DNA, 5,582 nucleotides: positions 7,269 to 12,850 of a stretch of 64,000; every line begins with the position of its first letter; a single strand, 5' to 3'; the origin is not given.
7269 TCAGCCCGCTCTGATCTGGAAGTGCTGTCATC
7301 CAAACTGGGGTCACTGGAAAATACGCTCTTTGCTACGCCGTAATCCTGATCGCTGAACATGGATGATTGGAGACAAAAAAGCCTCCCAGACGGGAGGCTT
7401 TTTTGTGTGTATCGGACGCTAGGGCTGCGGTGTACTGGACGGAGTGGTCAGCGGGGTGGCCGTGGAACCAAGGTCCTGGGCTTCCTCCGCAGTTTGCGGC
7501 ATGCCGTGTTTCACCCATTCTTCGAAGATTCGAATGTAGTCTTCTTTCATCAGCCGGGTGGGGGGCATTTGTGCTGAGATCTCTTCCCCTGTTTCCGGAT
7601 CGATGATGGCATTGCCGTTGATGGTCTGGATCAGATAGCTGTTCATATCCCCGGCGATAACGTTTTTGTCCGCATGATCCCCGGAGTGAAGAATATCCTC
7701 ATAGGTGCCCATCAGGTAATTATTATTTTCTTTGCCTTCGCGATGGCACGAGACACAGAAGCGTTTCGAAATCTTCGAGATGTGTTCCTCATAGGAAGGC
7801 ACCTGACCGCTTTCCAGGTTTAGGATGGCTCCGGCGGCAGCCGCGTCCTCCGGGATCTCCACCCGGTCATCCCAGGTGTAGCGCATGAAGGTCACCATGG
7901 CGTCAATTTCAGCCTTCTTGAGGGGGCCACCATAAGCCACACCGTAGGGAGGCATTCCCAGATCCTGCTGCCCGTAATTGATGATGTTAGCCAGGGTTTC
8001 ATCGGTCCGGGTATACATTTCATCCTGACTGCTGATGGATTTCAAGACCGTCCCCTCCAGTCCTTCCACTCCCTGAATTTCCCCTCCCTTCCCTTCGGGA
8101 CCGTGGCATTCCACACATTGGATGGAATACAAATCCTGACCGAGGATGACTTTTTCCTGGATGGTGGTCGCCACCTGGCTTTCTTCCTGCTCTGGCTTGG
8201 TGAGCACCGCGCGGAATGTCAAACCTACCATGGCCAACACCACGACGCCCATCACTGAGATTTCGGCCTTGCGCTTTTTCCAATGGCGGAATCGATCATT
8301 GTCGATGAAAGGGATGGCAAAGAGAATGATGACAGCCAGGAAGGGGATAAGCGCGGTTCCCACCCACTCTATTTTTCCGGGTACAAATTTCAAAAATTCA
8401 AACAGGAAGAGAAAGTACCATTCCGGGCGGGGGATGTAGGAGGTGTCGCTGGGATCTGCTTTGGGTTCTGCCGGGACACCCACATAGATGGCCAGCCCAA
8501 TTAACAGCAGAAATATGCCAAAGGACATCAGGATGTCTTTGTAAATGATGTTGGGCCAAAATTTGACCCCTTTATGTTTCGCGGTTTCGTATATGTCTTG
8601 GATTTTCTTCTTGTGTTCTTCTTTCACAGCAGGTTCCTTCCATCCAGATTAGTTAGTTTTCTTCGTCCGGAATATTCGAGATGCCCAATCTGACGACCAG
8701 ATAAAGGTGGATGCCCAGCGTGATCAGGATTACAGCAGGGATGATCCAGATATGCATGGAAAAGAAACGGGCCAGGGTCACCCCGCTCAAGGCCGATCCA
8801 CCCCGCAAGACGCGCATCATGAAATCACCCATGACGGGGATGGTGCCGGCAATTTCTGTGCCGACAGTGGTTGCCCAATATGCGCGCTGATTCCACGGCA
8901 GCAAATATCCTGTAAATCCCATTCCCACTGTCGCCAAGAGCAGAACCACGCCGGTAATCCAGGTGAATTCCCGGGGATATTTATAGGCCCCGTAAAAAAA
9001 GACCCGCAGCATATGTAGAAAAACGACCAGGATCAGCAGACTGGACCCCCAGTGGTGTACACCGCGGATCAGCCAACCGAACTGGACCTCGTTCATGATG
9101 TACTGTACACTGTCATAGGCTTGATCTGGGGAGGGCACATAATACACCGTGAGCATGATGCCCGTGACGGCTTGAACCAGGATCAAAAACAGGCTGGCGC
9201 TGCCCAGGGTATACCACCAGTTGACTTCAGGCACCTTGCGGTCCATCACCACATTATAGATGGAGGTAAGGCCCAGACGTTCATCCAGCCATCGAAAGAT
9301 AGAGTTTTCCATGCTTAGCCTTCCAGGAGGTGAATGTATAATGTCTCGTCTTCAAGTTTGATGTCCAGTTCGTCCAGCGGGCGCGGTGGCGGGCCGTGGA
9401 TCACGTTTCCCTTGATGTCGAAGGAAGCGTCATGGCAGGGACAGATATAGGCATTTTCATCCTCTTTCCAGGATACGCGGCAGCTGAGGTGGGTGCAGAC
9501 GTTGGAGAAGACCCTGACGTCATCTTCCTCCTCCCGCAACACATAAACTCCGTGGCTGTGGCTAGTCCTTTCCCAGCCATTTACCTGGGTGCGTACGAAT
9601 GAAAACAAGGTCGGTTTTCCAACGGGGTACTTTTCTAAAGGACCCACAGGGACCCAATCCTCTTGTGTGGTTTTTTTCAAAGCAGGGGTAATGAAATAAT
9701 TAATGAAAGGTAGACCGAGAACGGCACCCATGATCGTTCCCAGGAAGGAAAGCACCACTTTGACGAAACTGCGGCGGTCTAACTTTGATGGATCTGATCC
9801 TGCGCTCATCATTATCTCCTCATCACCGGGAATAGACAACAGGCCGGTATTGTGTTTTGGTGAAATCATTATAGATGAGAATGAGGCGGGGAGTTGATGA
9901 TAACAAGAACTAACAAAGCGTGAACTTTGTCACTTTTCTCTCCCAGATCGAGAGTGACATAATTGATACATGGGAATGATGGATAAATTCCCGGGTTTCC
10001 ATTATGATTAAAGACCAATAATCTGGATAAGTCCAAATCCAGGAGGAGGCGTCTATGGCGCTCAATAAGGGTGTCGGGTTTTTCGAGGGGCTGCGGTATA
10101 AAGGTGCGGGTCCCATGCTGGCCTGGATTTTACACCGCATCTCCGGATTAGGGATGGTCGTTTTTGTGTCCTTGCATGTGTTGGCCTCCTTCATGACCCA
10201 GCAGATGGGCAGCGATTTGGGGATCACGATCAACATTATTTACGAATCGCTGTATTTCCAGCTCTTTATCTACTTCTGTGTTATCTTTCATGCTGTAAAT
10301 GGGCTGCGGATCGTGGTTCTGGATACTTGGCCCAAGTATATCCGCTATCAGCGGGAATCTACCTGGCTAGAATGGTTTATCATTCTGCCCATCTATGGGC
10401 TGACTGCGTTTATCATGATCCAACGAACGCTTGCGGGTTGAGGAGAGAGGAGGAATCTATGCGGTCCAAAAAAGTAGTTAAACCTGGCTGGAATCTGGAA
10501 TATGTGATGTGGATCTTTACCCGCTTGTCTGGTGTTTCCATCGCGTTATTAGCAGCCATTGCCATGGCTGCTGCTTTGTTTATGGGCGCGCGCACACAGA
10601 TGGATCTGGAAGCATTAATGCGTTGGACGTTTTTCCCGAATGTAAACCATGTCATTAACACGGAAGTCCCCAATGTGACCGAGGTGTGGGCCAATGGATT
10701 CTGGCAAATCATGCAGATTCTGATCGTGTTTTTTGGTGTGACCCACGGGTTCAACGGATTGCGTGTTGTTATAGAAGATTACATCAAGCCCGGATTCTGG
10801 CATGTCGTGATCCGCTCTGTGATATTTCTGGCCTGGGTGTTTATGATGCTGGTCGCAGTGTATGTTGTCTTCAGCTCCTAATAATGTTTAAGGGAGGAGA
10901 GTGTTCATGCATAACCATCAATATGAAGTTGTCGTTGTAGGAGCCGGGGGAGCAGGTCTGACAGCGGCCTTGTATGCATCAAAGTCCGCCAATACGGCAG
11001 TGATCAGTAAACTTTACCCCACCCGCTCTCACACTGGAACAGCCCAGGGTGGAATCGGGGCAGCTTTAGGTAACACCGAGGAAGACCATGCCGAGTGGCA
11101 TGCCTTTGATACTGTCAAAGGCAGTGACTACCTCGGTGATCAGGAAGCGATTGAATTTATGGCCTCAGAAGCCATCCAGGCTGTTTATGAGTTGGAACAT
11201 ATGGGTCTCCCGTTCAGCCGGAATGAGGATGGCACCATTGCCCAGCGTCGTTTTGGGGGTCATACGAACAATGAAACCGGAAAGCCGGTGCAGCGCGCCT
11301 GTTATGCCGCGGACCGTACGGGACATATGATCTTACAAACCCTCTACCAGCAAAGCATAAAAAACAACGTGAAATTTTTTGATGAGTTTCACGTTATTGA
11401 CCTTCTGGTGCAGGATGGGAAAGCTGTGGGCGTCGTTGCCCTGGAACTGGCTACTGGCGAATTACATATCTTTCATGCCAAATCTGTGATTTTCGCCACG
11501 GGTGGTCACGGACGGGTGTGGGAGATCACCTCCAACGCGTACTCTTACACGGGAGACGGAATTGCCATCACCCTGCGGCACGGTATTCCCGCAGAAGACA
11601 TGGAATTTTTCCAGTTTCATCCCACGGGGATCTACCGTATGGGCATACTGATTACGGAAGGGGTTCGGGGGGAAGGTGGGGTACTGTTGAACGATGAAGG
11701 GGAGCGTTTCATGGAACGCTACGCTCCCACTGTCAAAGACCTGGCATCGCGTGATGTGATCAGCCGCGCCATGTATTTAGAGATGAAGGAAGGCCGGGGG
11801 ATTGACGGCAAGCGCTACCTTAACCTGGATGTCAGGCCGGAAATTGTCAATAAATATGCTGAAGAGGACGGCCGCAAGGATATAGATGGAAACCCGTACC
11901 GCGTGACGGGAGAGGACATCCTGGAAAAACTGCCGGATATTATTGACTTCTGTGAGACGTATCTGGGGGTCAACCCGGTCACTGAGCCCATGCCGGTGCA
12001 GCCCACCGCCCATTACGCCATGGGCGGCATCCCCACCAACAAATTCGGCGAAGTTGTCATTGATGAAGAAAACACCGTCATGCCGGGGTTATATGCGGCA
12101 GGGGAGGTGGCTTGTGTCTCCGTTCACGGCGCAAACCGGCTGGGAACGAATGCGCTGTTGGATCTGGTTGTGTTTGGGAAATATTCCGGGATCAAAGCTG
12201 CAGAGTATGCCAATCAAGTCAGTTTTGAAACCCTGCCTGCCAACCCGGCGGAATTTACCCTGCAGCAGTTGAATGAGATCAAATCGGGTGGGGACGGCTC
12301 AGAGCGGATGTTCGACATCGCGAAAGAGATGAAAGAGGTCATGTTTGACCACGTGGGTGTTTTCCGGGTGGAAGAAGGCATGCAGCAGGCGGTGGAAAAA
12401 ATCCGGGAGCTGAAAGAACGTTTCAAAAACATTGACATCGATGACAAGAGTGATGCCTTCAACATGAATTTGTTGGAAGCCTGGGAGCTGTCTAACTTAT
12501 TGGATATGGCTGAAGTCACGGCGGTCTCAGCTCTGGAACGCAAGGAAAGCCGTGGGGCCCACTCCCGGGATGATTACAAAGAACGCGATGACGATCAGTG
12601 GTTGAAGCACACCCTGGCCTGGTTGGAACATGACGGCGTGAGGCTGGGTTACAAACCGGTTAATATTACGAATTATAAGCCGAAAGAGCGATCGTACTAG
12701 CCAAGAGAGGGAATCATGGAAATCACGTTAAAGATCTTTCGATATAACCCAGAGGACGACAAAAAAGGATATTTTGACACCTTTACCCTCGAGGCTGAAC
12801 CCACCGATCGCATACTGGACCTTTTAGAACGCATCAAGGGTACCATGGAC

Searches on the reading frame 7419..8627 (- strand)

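Call 63: search_protein_families(library=pfam, proteins=[window:7419-8627:-], max_evalue=0.0001)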
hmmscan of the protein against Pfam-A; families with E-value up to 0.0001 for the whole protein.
window:7419-8627:- (402 aa): 3 families
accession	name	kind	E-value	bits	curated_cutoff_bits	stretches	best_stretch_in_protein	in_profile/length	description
PF13442.11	Cytochrome_CBB3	-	3.4e-12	46.9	27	1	163-248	6-68/68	Cytochrome C oxidase, cbb3-type, subunit III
PF00034.26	Cytochrom_C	-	9.8e-11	43.3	21.3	1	162-252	3-90/90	Cytochrome c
PF00032.22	Cytochrom_B_C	-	1.3e-09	38.6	20.7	1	57-141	2-83/102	Cytochrome b(C-terminal)/b6/petD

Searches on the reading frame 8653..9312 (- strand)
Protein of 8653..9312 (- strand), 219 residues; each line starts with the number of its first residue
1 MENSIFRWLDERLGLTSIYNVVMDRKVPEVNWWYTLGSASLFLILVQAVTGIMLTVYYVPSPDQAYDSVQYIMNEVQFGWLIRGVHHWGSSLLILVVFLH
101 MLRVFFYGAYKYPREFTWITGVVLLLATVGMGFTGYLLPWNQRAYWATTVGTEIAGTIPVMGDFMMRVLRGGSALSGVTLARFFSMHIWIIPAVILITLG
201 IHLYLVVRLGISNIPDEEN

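Call 63: search_protein_families(library=pfam, proteins=[window:8653-9312:-], max_evalue=0.0001)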
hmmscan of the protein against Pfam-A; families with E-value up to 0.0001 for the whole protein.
window:8653-9312:- (219 aa): 2 families
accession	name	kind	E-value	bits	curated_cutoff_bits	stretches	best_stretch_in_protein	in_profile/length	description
PF00033.24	Cytochrome_B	-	3.5e-56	190.5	27.2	1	28-206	8-185/189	Cytochrome b/b6/petB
PF13631.11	Cytochrom_B_N_2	-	3.3e-40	138.2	27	1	92-212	2-122/169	Cytochrome b(N-terminal)/b6/petB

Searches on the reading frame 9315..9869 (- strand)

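Call 63: search_protein_families(library=pfam, proteins=[window:9315-9869:-], max_evalue=0.0001)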
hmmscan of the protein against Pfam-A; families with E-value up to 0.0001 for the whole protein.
window:9315-9869:- (184 aa): 1 family
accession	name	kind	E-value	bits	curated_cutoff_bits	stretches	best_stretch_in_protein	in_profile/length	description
PF00355.32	Rieske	-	5.2e-13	49.2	20.3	1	72-166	2-85/88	Rieske [2Fe-2S] domain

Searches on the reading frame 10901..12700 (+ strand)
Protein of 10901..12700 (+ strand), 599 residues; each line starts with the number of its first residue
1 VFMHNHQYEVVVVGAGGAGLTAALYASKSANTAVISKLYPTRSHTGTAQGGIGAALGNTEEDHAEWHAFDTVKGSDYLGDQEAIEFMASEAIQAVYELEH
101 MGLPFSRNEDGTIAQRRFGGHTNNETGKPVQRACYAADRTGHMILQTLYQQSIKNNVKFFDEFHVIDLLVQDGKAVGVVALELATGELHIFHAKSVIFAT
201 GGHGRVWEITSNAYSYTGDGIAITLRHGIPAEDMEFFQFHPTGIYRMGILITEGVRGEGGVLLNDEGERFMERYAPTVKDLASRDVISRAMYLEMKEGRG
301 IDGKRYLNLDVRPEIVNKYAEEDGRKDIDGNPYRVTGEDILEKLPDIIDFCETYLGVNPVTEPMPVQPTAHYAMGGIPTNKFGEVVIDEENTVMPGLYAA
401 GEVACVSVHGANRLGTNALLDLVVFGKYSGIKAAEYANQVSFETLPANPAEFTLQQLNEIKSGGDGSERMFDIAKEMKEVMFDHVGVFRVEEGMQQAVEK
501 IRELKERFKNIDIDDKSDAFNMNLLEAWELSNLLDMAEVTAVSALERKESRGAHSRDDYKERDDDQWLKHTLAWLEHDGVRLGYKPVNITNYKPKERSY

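Call 63: search_protein_families(library=pfam, proteins=[window:10901-12700:+], max_evalue=0.0001)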
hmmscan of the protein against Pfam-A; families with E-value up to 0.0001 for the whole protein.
window:10901-12700:+ (599 aa): 7 families
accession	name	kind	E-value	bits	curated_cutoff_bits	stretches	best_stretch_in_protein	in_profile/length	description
PF00890.30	FAD_binding_2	-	1.2e-106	357.9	20.4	1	10-419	2-414/414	FAD binding domain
PF02910.25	Succ_DH_flav_C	-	7.1e-50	168.7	20.8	1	475-599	2-130/130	Fumarate reductase flavoprotein C-term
PF01266.30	DAO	-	1.8e-09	38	27.9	1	10-207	2-209/353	FAD dependent oxidoreductase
PF07992.20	Pyr_redox_2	-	4.7e-09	36.5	26.1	1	8-210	1-117/291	Pyridine nucleotide-disulphide oxidoreductase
PF01946.23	Thi4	-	8.9e-08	32.1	26.2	0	7-35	17-47/235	Thi4 family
PF03486.20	HI0933_like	-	1.8e-07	31.3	50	0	134-404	101-220/244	HI0933-like protein Rossmann domain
PF01134.28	GIDA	-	3e-05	23.7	22.1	1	10-207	2-155/391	Glucose inhibited division protein A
